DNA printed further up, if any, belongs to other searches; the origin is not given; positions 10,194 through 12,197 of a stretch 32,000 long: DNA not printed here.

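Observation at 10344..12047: Zn-ribbon + MIDAS-vWA + beta-sandwich protein with the domain order of COPII Sec23/Sec24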

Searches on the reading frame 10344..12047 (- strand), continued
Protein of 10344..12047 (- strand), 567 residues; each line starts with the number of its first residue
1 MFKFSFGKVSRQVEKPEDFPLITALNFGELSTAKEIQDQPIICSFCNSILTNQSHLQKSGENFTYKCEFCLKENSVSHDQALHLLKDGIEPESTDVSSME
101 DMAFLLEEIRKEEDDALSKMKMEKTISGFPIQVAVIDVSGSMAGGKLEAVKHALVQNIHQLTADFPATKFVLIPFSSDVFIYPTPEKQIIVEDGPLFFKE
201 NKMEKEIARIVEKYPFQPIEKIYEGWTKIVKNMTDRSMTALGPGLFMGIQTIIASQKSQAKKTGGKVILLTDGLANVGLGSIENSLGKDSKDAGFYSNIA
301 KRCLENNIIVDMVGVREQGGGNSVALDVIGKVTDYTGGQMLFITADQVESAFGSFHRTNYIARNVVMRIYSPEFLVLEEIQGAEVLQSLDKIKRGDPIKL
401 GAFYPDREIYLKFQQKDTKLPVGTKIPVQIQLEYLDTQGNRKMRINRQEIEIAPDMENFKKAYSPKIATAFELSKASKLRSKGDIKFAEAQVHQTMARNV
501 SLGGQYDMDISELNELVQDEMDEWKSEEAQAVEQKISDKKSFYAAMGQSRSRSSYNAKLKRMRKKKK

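Call 13: search_solved_structures(query=A1, max_evalue=1, show_alignments=3)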
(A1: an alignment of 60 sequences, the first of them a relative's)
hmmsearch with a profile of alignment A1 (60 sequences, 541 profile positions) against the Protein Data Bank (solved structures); distinct sequences matched with E-value up to 1: 55.
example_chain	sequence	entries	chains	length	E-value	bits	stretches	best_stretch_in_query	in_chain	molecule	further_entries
6gni_E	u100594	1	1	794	8.1e-19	70.9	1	42-478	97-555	Protein transport protein SEC24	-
1pcx_A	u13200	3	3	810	8.5e-19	70.8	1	42-478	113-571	Protein transport protein Sec24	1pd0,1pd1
1m2v_B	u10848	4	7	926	1.2e-18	70.3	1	42-478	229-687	protein transport protein SEC24 | SEC24P | SEC24 isoform 1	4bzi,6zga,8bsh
4bzi_F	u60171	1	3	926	1.6e-18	69.9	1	42-478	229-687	SEC24P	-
9uve_B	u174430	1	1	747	1.6e-16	63.3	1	2-430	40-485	Protein transport protein Sec24A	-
3egd_B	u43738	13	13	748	1.6e-16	63.3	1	2-430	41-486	Protein transport protein Sec24A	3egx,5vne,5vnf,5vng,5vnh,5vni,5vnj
9ozj_C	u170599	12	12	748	1.6e-16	63.3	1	2-430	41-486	Protein transport protein Sec24A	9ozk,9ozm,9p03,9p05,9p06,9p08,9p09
8hr0_B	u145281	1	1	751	1.7e-16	63.2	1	2-430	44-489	Protein transport protein Sec24A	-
2nup_B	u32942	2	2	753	1.7e-16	63.2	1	2-430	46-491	Protein transport protein Sec24A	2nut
3eh2_A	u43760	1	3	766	4.1e-14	55.3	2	268-435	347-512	Protein transport protein Sec24C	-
3eh1_A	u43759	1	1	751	1.3e-12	50.4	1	2-439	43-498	Protein transport protein Sec24B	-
5kyu_B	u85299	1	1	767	5.3e-12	48.4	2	267-454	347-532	Protein transport protein Sec24D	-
3efo_B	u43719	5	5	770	5.4e-12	48.4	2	267-454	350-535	SEC24 related gene family, member D | Protein transport protein Sec24D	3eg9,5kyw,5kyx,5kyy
9ya0_GB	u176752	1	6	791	7e-09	38.1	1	266-447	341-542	Protein transport protein SEC23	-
8s05_A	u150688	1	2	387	1.1e-07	34.1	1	210-252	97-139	Conserved protein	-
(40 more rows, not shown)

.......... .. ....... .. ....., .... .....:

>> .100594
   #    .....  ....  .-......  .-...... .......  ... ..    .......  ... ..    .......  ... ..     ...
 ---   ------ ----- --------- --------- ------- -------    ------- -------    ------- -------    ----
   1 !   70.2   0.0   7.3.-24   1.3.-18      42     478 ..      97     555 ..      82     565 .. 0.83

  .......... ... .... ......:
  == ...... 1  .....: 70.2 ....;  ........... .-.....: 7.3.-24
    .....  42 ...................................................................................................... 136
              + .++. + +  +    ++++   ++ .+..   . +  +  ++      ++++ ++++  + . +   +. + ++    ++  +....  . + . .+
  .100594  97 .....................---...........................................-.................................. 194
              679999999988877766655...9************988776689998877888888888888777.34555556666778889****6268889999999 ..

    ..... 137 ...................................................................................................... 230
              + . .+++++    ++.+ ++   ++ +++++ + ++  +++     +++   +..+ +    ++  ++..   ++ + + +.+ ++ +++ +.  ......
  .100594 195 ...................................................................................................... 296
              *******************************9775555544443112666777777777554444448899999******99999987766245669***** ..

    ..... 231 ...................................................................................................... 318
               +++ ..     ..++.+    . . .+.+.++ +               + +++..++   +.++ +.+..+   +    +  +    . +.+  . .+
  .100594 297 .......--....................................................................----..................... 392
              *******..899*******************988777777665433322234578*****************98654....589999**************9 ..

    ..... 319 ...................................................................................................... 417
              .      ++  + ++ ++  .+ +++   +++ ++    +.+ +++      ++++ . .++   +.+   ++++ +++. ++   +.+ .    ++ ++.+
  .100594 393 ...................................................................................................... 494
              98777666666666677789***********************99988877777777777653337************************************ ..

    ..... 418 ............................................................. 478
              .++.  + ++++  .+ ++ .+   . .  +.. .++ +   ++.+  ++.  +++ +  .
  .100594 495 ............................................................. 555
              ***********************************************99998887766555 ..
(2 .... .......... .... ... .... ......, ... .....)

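Call 21: find_related_loci(query=A1, collection=genome_contigs, flank=10000)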
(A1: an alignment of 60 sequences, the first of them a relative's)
Query A1 (567 aa) in genome_contigs; peptide patterns used: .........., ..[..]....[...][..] (x = any residue, [..] = any of these).
600 stretches matched a pattern (row limit reached: there are more); 79 encode a relative of the query (tblastn E <= 1e-3); 79 distinct loci.
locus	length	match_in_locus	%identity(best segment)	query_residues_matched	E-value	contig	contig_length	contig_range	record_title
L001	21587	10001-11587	39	17-562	1e-100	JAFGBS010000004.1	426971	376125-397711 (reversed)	MAG: Promethearchaeota archaeon isolate Zod_Metabat.1044 k87_1321214, whole genome shotgun sequence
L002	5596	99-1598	33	1-533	1e-80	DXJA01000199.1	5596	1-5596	MAG TPA_asm: Candidatus Jordarchaeum madagascariense isolate EB_bin_7 k141_123728, whole genome shotgun sequence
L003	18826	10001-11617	32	1-557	3e-79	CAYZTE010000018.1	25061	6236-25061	MAG TPA_asm: uncultured archaeon isolate SRP239594_co1_176 genome assembly, contig: NODE_631_length_25061_cov_64.371751,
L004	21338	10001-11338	34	1-483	2e-77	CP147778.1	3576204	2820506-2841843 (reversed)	MAG: Candidatus Freyarchaeota archaeon SRVP19_Freyarchaeia-1 chromosome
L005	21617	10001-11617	31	1-557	2e-73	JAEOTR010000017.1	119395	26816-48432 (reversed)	MAG: Promethearchaeota archaeon isolate YT5_013 k127_7860185, whole genome shotgun sequence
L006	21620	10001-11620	31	1-567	5e-72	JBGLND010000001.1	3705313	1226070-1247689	MAG: Promethearchaeota archaeon isolate PPR_0005 scaffold_51858, whole genome shotgun sequence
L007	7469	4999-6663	30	1-567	2e-70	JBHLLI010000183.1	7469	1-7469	MAG: Candidatus Hermodarchaeota archaeon isolate DZ1M.434 DZ1M.434@46567, whole genome shotgun sequence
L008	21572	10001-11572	27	1-566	2e-61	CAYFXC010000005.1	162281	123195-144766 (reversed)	MAG TPA_asm: uncultured archaeon isolate ERP108616_co2_263 genome assembly, contig: NODE_35_length_162281_cov_5.683189,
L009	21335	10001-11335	30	1-486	4e-60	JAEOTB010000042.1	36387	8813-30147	MAG: Candidatus Hermodarchaeota archaeon isolate YT1_014 k127_15090113, whole genome shotgun sequence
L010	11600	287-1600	28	17-494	8e-52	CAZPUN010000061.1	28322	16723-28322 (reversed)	MAG TPA_asm: uncultured archaeon isolate binchicken_co219_458 genome assembly, contig: k141_275850, whole genome shotgun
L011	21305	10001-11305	27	18-486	5e-46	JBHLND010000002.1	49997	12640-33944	MAG: Promethearchaeota archaeon isolate DZ2S.152 DZ2S.152@1742, whole genome shotgun sequence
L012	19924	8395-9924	26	18-567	8e-46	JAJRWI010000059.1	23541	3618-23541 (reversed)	MAG: archaeon isolate Dive96_bin2.169 k141_3489962, whole genome shotgun sequence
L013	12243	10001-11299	26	18-484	1e-43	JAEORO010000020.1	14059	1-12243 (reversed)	MAG: Candidatus Thorarchaeota archaeon isolate MP5_2600 k127_2539794, whole genome shotgun sequence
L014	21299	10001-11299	26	18-484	1e-42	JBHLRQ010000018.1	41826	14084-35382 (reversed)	MAG: Candidatus Thorarchaeota archaeon isolate TM1S.149 TM1S.149@1130, whole genome shotgun sequence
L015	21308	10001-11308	26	18-486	7e-43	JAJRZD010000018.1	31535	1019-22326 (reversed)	MAG: archaeon isolate Dive96_bin4.146 k141_774994, whole genome shotgun sequence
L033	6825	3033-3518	27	129-343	3e-8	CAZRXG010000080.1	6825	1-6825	MAG TPA_asm: uncultured Anaerolineae bacterium isolate binchicken_co178_148 genome assembly, contig: NODE_13064_length_6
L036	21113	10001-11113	21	130-552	2e-7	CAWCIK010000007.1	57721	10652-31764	MAG: uncultured Chloroflexia bacterium isolate MFD05442.bin.2.193 genome assembly, contig: contig_67132, whole genome sh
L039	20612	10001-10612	25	130-382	1e-6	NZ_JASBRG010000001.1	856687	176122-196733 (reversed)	Pinibacter soli strain MAH-24 velvet_auto_105_1, whole genome shotgun sequence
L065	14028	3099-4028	25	236-567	1e-4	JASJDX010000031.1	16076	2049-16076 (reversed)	MAG: Pleurocapsa sp. MO_192.B19 MO_192.c_715, whole genome shotgun sequence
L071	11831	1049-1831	23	123-434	2e-4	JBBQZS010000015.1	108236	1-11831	MAG: Chloroflexia bacterium isolate Co_metawrap_2249 Cmw_2249_k141_13700821_length_108236_cov_34.9975, whole genome shot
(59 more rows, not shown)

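Call 23: predict_structure(alignment_id=A1)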
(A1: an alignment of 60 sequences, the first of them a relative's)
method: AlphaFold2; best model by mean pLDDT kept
length: 567 residues; sequences in the alignment: 60
mean_pLDDT: 87.2   pTM: 0.87
mean pLDDT of the five models: 87.2, 86.1, 85.7, 84.6, 84.4
residues with pLDDT >= 90: 355; 70-90: 162; 50-70: 21; < 50: 29
segments of 3 or more residues with pLDDT < 50: 92-97, 110-125, 286-292
pLDDT, mean of each block of 10 residues (from residue 1): 89 76 92 77 93 89 93 92 73 52 72 42 56 94 89 94 92 94 96 90 94 94 96 87 95 91 91 82 53 77 95 87 85 94 91 86 95 93 89 92 94 91 93 90 92 88 91 95 93 93 87 95 94 90 92 93 93
secondary structure, 60 per line:
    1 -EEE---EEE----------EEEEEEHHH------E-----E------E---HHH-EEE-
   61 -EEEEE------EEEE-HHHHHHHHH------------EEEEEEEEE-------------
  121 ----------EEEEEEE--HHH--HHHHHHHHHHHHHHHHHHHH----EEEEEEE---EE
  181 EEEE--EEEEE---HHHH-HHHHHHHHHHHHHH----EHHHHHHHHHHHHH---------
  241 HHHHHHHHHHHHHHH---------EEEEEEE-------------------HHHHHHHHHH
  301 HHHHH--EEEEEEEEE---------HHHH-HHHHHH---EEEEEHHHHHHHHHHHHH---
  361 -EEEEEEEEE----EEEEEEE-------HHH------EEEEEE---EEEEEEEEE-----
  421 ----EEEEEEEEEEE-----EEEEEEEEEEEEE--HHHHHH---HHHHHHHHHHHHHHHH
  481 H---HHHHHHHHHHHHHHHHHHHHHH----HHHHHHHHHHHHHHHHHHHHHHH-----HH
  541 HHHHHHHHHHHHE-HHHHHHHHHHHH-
elements in order: E2-4 E8-10 E21-26 E57-59 E62-66 E73-76 H78-86 E99-107 E131-137 H145-164 E169-175 E179-184 E187-191 H195-198 H200-213 H219-231 H241-255 E265-271 H291-305 E308-316 H326-329 H331-336 E340-344 H345-357 E362-370 E375-381 E398-403 E407-415 E425-435 E441-453 H456-461 H465-481 H485-506 H511-533 H539-552 H555-566

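Call 27: fold_search(model_id=the predicted structure, library=pdb)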
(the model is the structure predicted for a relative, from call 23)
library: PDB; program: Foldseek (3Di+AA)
matches with E <= 10: 1171; with E <= 0.001: 277
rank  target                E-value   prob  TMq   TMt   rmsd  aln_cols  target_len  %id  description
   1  1m2v_A                8.2e-28  1.00  0.64  0.53   5.1       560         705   15  Crystal Structure of the yeast Sec23/24 heterodimer (released 2002-09-20)
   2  8bsh_A                1.9e-26  1.00  0.62  0.47   6.0       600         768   13  COPII inner coat (released 2023-01-18)
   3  5vng_B                4.9e-26  1.00  0.59  0.47   7.1       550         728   16  Crystal structure of Sec23a/Sec24a/Sec22 complexed with a C-terminal II sorting motif (released 2017-07-05)
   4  3egd_A                6.5e-26  1.00  0.66  0.54   6.2       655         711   14  Crystal structure of the mammalian COPII-coat protein Sec23a/24a complexed with the SNARE protein Sec22 and bound to t (released 2008-10-21)
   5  1m2o_A                9.2e-26  1.00  0.64  0.52   5.4       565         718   16  Crystal Structure of the Sec23-Sar1 complex (released 2002-09-20)
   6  9ya0_GB               1.1e-25  1.00  0.65  0.50   6.0       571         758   14  Cryo-EM structure of pre-conoid ring 2 (PCR P2 ring)from Toxoplasma gondii (released 2025-11-19)
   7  9ya0_GF               1.2e-25  1.00  0.68  0.51   7.2       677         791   14  Cryo-EM structure of pre-conoid ring 2 (PCR P2 ring)from Toxoplasma gondii (released 2025-11-19)
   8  2qtv_A                1.4e-25  1.00  0.64  0.50   5.4       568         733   15  Structure of Sec23-Sar1 complexed with the active fragment of Sec31 (released 2008-01-15)
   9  5vng_A                3.4e-25  1.00  0.62  0.51   5.8       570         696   15  Crystal structure of Sec23a/Sec24a/Sec22 complexed with a C-terminal II sorting motif (released 2017-07-05)
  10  5vni_B                3.4e-25  1.00  0.59  0.47   7.1       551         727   16  Crystal structure of Sec23a/Sec24a/Sec22 complexed with a C-terminal FA sorting motif (released 2017-07-05)
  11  5vnf_A                3.8e-25  1.00  0.63  0.51   5.2       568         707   15  Crystal structure of Sec23a/Sec24a/Sec22 complexed with a C-terminal VV sorting motif (released 2017-07-05)
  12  2nut_A                4.0e-25  1.00  0.66  0.54   5.9       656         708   15  Crystal Structure of the human Sec23a/24a heterodimer, complexed with the SNARE protein Sec22b (released 2007-05-22)
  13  3eh1                  4.8e-25  1.00  0.60  0.48   6.7       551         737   15  Crystal structure of the human COPII-coat protein Sec24b (released 2008-10-21)
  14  5kyn_A                5.1e-25  1.00  0.64  0.51   5.7       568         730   14  Structure of Sec23 and TANGO1 complex (released 2016-09-07)
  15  3efo_A                5.4e-25  1.00  0.62  0.51   5.5       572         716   14  Crystal Structure of the mammalian COPII-coat protein Sec23/24 bound to the transport signal sequence of syntaxin 5 (released 2008-10-21)
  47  8s05_A                4.1e-17  1.00  0.44  0.61   6.8       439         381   16  ArnAB complex an archaeal ortholog of the Sec23/24 core motif (released 2025-10-29)
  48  8s05_B                1.4e-16  1.00  0.44  0.63   6.8       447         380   16  ArnAB complex an archaeal ortholog of the Sec23/24 core motif (released 2025-10-29)
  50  5a8j                  7.6e-13  1.00  0.39  0.57   7.3       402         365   15  Crystal structure of the ArnB paralog VWA2 from Sulfolobus acidocaldarius (released 2016-06-22)
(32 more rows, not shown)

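Call 29: search_protein_representatives(alignment_id=A1)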
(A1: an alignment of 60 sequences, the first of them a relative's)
Query: 60 sequences, 541 profile positions. Proteins with E-value up to 0.001 (for the whole library): 6319; up to 1e-10: 1682; up to 1e-30: 617. The best 150 are listed.
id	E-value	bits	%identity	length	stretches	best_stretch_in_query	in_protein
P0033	1.6e-190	650.8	-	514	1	1-532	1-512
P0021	8.9e-188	641.8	-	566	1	1-540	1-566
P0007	6.3e-187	639.0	-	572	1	1-541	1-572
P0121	4.2e-186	636.2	-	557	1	1-540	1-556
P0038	1.1e-184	631.6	-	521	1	1-533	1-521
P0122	2.5e-184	630.4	-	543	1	1-539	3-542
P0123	2.0e-178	610.9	-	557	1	1-541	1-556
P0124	5.5e-176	602.8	-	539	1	8-539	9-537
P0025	1.1e-174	598.5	-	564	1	2-538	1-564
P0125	2.5e-168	577.6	-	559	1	1-539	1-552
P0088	2.1e-166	571.2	-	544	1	1-538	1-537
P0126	1.1e-164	565.5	-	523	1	2-528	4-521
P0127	7.4e-163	559.5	-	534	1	1-536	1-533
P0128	5.0e-162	556.8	-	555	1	1-541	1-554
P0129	5.9e-160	549.9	-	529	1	2-534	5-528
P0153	7.4e-71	255.9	-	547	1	22-524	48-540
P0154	2.9e-68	247.3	-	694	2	130-492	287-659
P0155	6.2e-67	242.9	-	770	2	130-528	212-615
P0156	1.2e-66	242.0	-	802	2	131-496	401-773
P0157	1.8e-66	241.4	-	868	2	130-495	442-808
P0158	4.3e-66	240.2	-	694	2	131-534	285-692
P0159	1.0e-65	238.9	-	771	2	130-494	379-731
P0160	1.6e-65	238.3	-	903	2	131-520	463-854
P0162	6.8e-65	236.2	-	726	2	132-513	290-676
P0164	2.6e-64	234.3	-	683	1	22-530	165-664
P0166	3.3e-64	233.9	-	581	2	130-534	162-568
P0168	1.0e-63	232.3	-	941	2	131-526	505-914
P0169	1.1e-63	232.3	-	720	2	64-535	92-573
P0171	2.1e-63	231.3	-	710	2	130-535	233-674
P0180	1.2e-62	228.8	-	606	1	22-502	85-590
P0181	2.0e-62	228.0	-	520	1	34-534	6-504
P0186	1.0e-61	225.7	-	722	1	22-519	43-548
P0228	6.3e-58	213.2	-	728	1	8-522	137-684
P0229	6.7e-58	213.1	-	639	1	6-537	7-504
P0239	2.7e-57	211.1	-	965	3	130-491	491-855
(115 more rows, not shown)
